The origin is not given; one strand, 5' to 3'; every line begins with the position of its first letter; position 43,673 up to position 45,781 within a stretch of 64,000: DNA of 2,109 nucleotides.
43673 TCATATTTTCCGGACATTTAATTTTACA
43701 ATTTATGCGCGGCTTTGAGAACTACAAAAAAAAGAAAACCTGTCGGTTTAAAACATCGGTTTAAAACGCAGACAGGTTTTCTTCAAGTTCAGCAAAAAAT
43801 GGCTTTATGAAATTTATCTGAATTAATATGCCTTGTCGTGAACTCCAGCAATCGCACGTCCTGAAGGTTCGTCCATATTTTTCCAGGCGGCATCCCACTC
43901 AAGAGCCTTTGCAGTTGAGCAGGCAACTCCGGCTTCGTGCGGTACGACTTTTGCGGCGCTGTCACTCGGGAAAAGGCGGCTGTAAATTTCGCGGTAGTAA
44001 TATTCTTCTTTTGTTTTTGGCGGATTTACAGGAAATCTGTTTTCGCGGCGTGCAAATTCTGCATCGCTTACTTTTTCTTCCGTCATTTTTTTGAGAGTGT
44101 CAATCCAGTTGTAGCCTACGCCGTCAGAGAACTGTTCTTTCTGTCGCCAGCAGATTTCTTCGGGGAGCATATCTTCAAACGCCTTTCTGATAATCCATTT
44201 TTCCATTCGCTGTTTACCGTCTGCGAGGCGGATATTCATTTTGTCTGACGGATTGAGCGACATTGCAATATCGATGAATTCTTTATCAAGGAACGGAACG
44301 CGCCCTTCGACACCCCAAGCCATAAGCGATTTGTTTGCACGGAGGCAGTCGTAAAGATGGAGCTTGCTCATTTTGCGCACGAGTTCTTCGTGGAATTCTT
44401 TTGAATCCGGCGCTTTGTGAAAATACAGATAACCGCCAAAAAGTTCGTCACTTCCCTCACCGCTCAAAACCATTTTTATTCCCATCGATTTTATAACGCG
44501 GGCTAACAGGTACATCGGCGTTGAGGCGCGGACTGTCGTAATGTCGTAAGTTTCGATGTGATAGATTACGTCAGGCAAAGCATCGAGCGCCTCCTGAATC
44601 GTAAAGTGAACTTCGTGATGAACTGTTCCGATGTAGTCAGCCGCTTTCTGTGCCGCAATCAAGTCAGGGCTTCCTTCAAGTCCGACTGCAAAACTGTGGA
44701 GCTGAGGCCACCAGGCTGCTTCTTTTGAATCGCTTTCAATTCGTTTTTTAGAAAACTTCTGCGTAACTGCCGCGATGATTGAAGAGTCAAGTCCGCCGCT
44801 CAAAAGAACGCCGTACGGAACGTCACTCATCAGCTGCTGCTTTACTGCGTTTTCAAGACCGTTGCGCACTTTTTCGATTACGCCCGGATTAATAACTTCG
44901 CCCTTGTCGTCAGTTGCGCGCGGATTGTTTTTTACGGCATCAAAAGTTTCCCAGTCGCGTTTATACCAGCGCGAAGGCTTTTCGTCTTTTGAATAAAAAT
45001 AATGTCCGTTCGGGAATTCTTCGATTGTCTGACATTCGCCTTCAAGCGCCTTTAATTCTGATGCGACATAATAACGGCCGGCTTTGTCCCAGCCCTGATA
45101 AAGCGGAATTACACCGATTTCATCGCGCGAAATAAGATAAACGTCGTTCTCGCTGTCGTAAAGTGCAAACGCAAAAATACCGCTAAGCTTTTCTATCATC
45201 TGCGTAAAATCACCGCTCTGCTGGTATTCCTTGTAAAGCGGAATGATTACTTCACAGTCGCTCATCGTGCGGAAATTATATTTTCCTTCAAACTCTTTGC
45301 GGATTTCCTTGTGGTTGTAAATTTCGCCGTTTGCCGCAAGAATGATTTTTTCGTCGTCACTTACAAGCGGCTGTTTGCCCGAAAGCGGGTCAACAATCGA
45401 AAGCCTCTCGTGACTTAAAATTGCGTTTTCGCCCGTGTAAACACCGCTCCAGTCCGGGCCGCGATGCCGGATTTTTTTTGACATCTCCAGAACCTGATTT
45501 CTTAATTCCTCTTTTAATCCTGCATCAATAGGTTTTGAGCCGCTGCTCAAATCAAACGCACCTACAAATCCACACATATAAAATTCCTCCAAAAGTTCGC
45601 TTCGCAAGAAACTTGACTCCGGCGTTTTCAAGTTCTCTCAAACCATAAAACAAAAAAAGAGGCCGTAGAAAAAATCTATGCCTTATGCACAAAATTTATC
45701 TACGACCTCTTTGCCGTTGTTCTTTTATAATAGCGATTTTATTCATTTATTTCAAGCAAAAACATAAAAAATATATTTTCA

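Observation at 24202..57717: Candidate ANTAR RNA-attenuation regulon for nitrogen assimilation, with regulator and targets all in this window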

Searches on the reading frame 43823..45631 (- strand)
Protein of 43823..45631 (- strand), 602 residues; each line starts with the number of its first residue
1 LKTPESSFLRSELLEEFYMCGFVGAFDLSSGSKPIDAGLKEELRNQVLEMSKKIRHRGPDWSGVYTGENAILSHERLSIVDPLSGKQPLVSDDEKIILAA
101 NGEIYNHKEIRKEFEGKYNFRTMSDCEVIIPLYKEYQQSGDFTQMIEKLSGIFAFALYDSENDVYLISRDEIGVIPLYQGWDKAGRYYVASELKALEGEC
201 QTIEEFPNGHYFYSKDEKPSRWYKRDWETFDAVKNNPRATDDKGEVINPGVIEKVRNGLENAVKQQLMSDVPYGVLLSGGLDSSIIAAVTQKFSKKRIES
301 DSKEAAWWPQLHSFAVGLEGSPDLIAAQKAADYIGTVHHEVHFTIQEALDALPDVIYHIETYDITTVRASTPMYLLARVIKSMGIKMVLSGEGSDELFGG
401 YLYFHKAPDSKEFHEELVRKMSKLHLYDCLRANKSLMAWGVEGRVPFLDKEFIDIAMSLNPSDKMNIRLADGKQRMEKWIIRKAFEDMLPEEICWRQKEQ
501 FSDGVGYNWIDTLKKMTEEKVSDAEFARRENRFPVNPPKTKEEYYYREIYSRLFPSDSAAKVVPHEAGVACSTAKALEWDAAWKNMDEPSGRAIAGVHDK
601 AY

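Call 7: search_protein_families(library=pfam, proteins=[window:43823-45631:-])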
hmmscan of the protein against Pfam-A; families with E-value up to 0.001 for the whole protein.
window:43823-45631:- (602 aa): 4 families
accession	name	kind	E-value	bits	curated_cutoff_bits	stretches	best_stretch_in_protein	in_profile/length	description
PF00733.27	Asn_synthase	-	5.1e-89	299.8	21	2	254-410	1-143/354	Asparagine synthase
PF13537.11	GATase_7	-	3.8e-38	130.7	25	1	74-197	1-122/123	Glutamine amidotransferase domain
PF13522.11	GATase_6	-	6.2e-31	107.6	27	1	59-192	1-130/130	Glutamine amidotransferase domain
PF12481.13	DUF3700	-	8.4e-11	42.2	27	1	94-246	75-221/228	Aluminium induced protein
